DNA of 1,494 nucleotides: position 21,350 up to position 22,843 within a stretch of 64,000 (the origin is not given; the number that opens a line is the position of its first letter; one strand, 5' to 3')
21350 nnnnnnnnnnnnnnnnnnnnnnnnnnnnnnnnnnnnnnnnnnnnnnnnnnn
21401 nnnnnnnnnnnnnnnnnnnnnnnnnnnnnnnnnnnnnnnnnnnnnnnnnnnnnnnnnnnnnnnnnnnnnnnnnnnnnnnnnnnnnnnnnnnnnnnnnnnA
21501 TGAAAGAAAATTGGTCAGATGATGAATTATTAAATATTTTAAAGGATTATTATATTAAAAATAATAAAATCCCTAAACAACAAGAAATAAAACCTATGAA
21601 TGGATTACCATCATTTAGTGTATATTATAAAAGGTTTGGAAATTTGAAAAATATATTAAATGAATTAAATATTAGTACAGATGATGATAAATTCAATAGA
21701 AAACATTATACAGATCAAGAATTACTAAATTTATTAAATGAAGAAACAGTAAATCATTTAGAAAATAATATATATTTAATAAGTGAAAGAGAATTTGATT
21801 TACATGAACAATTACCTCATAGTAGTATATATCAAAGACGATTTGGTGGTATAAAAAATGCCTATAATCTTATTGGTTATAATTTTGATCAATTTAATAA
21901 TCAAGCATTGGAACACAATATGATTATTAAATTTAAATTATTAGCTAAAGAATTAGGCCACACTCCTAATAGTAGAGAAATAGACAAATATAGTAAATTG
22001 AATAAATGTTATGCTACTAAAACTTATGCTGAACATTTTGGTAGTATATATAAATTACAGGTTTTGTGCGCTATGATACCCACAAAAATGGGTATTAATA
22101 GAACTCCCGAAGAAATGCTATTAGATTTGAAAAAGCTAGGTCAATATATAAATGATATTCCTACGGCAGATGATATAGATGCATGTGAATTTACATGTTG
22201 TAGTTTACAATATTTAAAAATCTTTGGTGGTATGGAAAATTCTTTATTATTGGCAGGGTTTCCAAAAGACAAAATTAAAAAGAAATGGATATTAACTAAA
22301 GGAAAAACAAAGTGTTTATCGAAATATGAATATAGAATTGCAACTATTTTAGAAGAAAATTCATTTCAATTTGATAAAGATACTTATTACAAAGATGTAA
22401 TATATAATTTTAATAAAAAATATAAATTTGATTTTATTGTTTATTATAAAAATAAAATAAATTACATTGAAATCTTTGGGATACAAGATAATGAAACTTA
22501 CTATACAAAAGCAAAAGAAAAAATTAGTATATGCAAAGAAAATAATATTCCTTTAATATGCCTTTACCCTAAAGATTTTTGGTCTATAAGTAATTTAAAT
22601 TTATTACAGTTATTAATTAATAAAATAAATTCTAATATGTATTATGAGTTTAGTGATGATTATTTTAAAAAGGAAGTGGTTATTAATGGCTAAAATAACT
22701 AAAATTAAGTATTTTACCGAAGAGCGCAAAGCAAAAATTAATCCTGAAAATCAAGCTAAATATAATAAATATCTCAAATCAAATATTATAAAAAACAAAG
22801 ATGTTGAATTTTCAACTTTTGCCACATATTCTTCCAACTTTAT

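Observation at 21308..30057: Nested ~8.7-kb accessory island splitting the tail operon, bracketed by two HEAR-nuclease paralogs and carrying its own tyrosine recombinase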

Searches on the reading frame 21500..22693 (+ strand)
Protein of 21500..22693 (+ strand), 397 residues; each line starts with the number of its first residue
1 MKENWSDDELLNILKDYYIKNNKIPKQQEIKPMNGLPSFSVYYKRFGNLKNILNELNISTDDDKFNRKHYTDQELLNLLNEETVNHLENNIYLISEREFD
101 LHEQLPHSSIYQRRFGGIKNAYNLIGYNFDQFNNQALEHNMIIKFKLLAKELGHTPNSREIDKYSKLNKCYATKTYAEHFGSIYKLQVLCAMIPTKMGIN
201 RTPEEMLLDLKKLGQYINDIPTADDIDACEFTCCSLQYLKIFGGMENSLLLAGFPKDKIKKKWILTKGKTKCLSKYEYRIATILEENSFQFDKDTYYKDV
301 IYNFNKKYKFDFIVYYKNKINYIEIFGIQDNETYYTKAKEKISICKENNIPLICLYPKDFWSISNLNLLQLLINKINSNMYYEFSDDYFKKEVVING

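Call 5: search_protein_families(library=pfam, max_evalue=0.01, proteins=[window:21500-22693:+])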
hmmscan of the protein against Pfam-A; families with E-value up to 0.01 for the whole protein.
window:21500-22693:+ (397 aa): 1 family
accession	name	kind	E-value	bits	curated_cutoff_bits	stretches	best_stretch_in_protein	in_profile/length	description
PF18780.6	HNH_repeat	-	4.3e-22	78.6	26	2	6-55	2-50/54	Homing endonuclease associated repeat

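Call 6: search_protein_families(library=phrogs, max_evalue=0.01, proteins=[window:21500-22693:+])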
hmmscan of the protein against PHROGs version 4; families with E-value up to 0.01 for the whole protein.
window:21500-22693:+ (397 aa): 1 family
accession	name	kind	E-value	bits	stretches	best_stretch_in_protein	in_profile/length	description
phrog_22655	-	unknown function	1.3e-37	130.7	2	103-360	223-489/508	-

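Call 37: search_protein_families(library=padloc, max_evalue=0.01, proteins=[window:21500-22693:+])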
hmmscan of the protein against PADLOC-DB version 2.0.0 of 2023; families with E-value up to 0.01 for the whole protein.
window:21500-22693:+ (397 aa): 0 families

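Call 41: search_protein_families(library=ncbifam, max_evalue=0.01, proteins=[window:21500-22693:+])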
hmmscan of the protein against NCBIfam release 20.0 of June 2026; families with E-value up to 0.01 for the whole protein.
window:21500-22693:+ (397 aa): 0 families

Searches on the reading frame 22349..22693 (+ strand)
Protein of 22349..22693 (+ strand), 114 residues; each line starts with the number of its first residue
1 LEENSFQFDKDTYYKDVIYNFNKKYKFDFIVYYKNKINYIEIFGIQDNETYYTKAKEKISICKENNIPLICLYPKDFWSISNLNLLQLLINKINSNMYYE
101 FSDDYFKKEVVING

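Call 39: search_protein_families(library=pfam, max_evalue=0.05, proteins=[window:22349-22693:+])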
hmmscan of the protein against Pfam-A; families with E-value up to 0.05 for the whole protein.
window:22349-22693:+ (114 aa): 0 families
